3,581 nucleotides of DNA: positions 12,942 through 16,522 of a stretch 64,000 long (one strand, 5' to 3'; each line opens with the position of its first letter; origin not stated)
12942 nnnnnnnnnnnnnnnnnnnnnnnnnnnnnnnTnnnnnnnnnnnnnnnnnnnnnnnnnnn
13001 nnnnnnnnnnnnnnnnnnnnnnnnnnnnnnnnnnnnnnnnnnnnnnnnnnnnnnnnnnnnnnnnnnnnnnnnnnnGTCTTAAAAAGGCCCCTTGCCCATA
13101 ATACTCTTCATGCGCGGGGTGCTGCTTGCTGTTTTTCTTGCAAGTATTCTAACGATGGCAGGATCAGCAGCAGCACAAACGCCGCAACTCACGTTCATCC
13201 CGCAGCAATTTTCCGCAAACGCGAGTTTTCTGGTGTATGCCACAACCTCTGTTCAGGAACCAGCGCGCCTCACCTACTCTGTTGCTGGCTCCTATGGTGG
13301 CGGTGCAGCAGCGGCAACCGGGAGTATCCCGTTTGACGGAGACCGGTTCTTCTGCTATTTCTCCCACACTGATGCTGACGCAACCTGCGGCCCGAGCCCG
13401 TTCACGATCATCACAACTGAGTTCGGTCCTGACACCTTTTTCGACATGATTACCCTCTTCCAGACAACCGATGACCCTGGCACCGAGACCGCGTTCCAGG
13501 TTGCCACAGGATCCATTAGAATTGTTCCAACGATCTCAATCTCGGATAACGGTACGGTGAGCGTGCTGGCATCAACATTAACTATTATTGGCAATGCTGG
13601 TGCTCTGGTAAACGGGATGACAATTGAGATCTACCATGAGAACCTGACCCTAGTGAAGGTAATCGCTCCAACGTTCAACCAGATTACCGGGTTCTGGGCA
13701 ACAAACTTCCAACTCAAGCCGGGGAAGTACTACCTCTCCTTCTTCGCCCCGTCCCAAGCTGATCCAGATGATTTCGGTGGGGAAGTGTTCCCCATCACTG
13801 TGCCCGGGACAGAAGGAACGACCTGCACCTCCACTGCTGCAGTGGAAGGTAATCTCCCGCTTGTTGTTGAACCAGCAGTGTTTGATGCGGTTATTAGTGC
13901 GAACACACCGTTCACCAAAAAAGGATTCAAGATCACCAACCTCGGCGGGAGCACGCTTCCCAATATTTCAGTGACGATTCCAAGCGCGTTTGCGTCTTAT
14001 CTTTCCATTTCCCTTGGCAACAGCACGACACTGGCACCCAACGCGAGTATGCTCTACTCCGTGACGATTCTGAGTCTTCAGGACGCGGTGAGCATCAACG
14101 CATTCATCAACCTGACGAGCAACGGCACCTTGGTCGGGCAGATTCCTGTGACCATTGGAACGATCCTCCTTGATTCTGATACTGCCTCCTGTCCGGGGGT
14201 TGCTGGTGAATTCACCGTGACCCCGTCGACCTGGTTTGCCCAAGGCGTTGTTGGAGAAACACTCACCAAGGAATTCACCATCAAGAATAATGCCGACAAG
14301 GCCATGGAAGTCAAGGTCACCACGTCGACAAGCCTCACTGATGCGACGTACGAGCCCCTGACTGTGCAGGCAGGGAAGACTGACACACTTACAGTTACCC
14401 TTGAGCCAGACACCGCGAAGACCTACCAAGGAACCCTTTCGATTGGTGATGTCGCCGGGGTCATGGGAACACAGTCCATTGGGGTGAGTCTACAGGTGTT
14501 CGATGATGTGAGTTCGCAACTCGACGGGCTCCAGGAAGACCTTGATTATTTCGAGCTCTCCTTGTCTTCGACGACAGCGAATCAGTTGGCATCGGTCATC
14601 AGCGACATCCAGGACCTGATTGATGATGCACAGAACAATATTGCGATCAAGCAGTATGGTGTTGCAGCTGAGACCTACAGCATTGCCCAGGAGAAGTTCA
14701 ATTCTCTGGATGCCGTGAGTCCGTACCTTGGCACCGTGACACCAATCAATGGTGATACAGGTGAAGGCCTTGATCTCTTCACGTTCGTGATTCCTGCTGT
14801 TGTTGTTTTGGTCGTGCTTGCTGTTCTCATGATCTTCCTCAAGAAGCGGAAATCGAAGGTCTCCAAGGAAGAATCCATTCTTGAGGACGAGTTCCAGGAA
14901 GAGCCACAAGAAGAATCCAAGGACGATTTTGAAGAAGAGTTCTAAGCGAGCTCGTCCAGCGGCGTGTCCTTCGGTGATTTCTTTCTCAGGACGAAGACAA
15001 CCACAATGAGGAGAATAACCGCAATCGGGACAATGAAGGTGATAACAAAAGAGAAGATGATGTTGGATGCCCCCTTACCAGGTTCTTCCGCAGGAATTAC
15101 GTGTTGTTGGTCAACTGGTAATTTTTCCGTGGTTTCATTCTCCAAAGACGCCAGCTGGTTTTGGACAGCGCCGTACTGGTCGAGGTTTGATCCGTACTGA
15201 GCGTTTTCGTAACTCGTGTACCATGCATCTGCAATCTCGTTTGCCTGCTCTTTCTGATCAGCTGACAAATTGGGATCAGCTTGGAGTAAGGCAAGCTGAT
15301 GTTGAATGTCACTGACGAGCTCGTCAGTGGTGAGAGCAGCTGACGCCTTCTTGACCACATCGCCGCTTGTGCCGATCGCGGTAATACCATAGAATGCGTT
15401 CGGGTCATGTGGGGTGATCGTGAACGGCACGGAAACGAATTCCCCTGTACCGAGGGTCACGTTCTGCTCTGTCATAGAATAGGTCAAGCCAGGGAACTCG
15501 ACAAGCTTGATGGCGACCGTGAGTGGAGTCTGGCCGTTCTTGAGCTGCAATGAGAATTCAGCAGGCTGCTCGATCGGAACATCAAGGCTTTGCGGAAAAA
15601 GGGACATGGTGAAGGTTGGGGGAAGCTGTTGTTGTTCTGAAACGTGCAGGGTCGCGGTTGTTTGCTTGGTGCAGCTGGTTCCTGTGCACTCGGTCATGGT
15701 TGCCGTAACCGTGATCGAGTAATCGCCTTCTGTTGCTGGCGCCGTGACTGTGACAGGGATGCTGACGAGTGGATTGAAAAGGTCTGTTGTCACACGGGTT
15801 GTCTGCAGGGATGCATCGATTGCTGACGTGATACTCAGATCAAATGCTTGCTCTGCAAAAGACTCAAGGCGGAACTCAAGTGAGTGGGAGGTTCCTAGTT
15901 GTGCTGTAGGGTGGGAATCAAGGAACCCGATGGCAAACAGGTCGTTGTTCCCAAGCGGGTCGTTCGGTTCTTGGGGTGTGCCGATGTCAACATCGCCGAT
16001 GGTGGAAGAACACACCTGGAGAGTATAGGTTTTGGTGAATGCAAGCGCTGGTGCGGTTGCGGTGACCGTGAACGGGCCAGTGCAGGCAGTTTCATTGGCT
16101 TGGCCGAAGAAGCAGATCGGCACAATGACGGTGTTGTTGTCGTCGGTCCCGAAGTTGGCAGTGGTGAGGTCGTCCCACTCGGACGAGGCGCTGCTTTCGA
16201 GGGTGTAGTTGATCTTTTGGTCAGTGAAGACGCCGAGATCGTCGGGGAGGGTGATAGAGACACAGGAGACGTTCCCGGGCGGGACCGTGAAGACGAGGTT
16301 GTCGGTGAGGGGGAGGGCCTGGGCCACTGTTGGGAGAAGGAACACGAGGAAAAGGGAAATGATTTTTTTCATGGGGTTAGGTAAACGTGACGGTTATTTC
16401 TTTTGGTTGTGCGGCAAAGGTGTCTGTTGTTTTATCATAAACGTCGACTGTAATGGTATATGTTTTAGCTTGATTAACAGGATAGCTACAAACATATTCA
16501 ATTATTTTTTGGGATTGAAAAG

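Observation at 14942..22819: Operon of three giant secreted proteins with repeated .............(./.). modules behind a class-III-like N-terminus protein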

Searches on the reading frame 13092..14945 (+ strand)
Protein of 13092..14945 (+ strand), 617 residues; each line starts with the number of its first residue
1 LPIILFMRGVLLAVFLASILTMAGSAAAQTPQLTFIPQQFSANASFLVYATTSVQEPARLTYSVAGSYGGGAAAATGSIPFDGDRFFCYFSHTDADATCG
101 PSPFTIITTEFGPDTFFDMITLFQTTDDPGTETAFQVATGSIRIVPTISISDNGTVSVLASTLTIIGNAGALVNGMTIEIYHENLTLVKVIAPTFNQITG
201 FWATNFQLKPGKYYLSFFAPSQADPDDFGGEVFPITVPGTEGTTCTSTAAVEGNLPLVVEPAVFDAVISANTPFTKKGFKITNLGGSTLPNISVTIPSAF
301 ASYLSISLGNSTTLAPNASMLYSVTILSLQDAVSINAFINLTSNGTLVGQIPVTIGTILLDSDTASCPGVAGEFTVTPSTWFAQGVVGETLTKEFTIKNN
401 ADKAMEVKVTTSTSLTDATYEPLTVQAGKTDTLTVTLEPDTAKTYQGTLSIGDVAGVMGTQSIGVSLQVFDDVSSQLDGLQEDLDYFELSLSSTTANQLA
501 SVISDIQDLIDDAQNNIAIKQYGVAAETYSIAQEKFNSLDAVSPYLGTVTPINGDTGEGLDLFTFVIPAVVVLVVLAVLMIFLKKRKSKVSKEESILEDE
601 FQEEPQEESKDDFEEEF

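Call 3: search_protein_families(library=pfam, proteins=[window:13092-14945:+], max_evalue=0.1)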
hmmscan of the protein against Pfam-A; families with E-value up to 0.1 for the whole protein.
window:13092-14945:+ (617 aa): 6 families
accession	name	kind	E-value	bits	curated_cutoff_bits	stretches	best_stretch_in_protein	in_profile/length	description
PF22544.2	HYDIN_VesB_CFA65-like_Ig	-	2.3e-06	28.2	25.5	1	386-450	16-83/100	HYDIN/CFA65/VesB-like, Ig-like domain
PF15780.11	ASH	-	3.6e-06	27.5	27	1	372-451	6-88/98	Abnormal spindle-like microcephaly-assoc'd, ASPM-SPD-2-Hydin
PF07610.17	DUF1573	-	0.00013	22.4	26.1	1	388-443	16-72/98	Protein of unknown function (DUF1573)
PF22073.2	Cep192_D4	-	0.00046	20.8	35.5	1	386-453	17-94/112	Cep192 domain 4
PF25249.1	Ig_CFAP65_7th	-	0.026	14.8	28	1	388-451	18-83/120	CFAP65, seventh Ig-like domain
PF16392.11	DUF5001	-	0.099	13.1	23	0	391-437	12-57/86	Ig-like domain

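Call 9: search_protein_families(library=ncbifam, proteins=[window:13092-14945:+], max_evalue=0.1)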
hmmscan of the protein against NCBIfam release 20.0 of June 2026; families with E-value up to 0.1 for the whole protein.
window:13092-14945:+ (617 aa): 3 families
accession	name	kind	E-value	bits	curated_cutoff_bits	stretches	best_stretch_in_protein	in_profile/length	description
NF012200.0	choice_anch_D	domain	1e-08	35.7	45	1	372-452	15-102/108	choice-of-anchor D domain-containing protein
TIGR02976.1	phageshock_pspB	equivalog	0.0052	17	51.7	1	562-593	3-35/75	envelope stress response membrane protein PspB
NF041425.1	OS_HP2_seleno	subfamily_domain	0.038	14.4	100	1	382-440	8-66/98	OS_HP2 family (seleno)protein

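Call 62: search_solved_structures(query=A5, max_evalue=1)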
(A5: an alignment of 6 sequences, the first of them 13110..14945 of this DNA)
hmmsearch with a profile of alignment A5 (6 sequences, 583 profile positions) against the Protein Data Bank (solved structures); distinct sequences matched with E-value up to 1: 23.
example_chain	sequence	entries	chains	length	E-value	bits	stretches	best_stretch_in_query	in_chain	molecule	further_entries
8xz8_A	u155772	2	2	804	0.08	14.4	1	515-573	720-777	Angiotensin-converting enzyme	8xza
8y32_A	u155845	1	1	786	0.08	14.4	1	515-573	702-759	Angiotensin-converting enzyme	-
9va1_C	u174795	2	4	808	0.1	14.1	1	514-568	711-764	Angiotensin-converting enzyme 2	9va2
7dqa_A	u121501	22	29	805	0.1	14.1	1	514-568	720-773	Angiotensin-converting enzyme 2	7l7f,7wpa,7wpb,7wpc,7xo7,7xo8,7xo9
9kxt_B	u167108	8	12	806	0.1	14.1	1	514-568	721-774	Angiotensin-converting enzyme 2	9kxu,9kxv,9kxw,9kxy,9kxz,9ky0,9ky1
8wby_B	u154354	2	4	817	0.1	14.1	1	514-568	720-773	Angiotensin-converting enzyme 2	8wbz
8wm3_B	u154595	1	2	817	0.1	14.1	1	514-568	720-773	Angiotensin-converting enzyme 2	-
8p2w_A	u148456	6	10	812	0.1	14.1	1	514-568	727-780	Processed angiotensin-converting enzyme 2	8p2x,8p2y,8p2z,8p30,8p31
6m17_B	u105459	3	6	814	0.11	14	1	514-568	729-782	Angiotensin-converting enzyme 2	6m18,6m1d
7y75_A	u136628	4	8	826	0.11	14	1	514-568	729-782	Angiotensin-converting enzyme 2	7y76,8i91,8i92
7dwx_B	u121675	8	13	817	0.11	14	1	514-568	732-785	Angiotensin-converting enzyme 2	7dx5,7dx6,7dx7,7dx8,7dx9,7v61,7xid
9kra_B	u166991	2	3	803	0.12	13.8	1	515-573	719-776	Angiotensin-converting enzyme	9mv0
8zuf_A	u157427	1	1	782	0.14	13.6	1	516-573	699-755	Angiotensin-converting enzyme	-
6h6h_A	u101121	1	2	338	0.33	12.4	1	527-571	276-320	H-2D cell surface glycoprotein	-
1s7u_A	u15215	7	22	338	0.33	12.4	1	527-571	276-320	H-2 class I histocompatibility antigen, D-B alpha chain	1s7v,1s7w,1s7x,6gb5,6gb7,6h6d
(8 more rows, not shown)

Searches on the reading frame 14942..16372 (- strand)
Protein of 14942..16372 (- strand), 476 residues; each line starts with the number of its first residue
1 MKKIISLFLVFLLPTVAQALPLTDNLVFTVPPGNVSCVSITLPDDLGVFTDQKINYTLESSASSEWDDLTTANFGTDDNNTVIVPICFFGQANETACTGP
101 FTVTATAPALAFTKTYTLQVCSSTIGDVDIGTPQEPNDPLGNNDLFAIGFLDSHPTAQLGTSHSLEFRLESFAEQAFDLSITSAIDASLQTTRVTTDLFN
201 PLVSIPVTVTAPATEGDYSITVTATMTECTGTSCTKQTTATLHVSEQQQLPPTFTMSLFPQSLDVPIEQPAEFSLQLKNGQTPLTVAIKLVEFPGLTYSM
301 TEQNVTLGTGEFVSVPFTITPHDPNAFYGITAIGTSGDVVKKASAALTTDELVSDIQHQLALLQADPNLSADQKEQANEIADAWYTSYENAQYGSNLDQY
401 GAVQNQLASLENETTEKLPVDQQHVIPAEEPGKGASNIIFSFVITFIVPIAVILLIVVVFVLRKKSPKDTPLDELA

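Call 3: search_protein_families(library=pfam, proteins=[window:14942-16372:-], max_evalue=0.1)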
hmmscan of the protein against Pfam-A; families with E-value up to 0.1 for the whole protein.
window:14942-16372:- (476 aa): 1 family
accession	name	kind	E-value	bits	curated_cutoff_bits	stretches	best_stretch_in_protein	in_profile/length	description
PF12698.13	ABC2_membrane_3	-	0.047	13.2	31.6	1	386-466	99-189/347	ABC-2 family transporter protein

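Call 9: search_protein_families(library=ncbifam, proteins=[window:14942-16372:-], max_evalue=0.1)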
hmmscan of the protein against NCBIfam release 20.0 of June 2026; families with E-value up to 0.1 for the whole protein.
window:14942-16372:- (476 aa): 0 families

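Call 61: search_solved_structures(query=A4, max_evalue=1)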
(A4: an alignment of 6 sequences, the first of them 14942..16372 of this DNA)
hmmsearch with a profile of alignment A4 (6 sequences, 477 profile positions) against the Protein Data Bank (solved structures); distinct sequences matched with E-value up to 1: 1.
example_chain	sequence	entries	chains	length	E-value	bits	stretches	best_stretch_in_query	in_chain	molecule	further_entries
9u5u_N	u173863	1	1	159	0.82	11.3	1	369-424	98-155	Polycomb group protein ASXL1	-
